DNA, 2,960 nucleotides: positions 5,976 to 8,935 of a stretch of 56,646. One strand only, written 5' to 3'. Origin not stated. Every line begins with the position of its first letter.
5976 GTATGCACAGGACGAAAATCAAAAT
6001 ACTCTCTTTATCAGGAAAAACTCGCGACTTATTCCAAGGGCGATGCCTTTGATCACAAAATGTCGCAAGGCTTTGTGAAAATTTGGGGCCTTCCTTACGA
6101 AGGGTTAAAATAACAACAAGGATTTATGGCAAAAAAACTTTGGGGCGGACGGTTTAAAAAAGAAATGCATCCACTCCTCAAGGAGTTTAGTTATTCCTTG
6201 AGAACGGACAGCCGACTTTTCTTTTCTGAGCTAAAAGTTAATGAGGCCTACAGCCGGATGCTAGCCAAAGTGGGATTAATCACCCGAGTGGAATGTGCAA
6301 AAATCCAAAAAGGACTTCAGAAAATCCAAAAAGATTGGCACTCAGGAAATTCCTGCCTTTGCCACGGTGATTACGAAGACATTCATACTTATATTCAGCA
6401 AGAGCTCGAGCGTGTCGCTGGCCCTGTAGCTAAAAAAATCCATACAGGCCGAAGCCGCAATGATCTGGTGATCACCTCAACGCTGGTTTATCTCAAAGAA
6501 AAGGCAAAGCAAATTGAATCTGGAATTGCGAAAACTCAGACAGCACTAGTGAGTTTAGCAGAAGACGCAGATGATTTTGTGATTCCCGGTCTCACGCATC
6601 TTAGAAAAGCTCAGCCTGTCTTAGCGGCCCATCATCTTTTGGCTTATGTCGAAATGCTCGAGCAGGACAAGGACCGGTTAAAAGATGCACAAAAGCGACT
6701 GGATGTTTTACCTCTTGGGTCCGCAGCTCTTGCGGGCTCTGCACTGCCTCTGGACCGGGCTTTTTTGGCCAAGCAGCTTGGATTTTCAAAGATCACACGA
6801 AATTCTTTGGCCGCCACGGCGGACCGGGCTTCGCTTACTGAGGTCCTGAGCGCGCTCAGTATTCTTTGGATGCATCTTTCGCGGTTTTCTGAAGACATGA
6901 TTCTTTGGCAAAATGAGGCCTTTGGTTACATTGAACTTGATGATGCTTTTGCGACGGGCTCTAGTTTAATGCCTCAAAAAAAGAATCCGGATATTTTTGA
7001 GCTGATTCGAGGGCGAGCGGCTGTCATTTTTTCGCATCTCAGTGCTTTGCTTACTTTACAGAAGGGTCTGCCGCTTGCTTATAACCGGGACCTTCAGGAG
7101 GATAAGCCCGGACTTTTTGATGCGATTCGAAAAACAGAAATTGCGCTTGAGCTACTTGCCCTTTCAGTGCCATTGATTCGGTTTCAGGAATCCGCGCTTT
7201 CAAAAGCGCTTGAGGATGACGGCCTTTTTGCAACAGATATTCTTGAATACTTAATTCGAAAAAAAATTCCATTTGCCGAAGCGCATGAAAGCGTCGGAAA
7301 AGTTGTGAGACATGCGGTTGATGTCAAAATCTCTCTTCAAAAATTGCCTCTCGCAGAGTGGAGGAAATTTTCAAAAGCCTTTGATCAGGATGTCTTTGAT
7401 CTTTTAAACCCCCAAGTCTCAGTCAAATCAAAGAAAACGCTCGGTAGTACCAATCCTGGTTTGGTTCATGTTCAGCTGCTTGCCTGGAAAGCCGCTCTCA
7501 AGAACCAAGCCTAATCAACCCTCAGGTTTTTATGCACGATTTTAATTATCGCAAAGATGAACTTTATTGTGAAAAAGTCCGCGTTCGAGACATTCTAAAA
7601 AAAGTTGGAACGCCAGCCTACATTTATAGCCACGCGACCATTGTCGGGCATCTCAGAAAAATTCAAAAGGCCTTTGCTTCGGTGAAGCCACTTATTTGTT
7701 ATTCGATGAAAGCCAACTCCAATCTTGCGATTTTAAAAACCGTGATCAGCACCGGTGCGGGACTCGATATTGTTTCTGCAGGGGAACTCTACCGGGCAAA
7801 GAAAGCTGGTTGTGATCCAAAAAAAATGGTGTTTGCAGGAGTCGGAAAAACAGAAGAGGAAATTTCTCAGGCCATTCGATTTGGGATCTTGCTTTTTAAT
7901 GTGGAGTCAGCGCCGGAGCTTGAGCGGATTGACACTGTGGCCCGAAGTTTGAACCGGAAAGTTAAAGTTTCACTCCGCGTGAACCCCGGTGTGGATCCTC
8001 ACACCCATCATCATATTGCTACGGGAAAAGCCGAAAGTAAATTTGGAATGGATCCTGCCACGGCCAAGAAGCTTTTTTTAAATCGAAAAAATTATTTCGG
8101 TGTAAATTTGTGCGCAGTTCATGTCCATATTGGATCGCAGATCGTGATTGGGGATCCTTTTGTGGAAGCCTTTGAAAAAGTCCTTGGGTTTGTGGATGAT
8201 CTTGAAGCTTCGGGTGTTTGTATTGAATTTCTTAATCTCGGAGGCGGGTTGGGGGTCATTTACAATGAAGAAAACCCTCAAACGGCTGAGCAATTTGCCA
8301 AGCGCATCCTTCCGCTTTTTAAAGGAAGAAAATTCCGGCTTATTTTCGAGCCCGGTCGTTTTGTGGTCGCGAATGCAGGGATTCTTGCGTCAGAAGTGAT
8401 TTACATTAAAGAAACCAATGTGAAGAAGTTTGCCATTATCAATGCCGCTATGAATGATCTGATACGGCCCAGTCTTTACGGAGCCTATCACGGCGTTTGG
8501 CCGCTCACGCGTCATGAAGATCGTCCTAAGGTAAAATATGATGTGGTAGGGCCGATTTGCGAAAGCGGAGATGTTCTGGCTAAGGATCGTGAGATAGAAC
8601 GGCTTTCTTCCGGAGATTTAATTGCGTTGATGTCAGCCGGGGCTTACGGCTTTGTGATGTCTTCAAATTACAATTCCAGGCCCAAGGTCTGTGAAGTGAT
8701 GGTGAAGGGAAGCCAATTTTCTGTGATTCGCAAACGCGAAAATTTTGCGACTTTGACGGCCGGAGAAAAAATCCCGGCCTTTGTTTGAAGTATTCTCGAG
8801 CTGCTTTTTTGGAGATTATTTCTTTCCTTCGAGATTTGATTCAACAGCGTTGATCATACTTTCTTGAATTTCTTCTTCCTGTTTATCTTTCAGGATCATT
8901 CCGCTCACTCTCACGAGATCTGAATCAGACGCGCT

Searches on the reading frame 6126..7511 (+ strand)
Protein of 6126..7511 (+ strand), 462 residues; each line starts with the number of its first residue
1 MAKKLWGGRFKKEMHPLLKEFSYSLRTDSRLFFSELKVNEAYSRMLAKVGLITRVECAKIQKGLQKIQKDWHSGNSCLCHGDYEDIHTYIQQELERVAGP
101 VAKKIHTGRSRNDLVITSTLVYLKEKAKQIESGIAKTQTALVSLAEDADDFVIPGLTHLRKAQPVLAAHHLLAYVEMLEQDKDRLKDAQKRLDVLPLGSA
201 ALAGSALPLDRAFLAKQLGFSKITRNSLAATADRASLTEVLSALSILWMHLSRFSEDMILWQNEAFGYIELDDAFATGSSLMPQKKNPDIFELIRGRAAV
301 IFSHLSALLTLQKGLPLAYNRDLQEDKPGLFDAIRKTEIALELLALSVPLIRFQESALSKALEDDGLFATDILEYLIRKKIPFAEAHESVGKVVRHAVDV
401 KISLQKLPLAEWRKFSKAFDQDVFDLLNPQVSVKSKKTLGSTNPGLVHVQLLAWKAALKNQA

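Call 98: search_protein_families(library=pfam, proteins=[window:6126-7511:+], max_evalue=0.00001)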
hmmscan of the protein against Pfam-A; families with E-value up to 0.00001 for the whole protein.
window:6126-7511:+ (462 aa): 2 families
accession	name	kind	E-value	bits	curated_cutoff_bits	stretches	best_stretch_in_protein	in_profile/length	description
PF00206.25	Lyase_1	-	7.8e-66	223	27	1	8-302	1-311/312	Lyase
PF14698.11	ASL_C2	-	2.4e-20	73.2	27.3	1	368-434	3-69/69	Argininosuccinate lyase C-terminal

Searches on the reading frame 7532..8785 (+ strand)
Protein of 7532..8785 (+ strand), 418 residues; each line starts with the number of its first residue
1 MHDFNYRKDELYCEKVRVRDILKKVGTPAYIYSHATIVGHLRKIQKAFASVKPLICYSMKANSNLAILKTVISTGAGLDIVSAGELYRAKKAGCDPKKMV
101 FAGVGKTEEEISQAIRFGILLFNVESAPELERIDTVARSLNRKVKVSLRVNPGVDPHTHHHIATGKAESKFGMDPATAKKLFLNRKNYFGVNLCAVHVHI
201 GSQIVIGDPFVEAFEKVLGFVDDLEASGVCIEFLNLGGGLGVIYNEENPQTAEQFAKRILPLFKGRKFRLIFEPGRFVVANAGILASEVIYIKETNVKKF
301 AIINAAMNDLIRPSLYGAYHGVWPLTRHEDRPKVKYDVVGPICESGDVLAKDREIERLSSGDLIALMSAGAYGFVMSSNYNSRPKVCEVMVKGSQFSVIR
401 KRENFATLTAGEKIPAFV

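Call 98: search_protein_families(library=pfam, proteins=[window:7532-8785:+], max_evalue=0.00001)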
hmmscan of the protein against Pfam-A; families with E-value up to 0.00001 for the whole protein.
window:7532-8785:+ (418 aa): 2 families
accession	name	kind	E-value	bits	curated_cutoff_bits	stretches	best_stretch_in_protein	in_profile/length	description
PF02784.22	Orn_Arg_deC_N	-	2.8e-56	191.1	23.4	1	35-280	2-247/247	Pyridoxal-dependent decarboxylase, pyridoxal binding domain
PF00278.28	Orn_DAP_Arg_deC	-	1.3e-29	102.7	23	1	185-370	5-95/95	Pyridoxal-dependent decarboxylase, C-terminal sheet domain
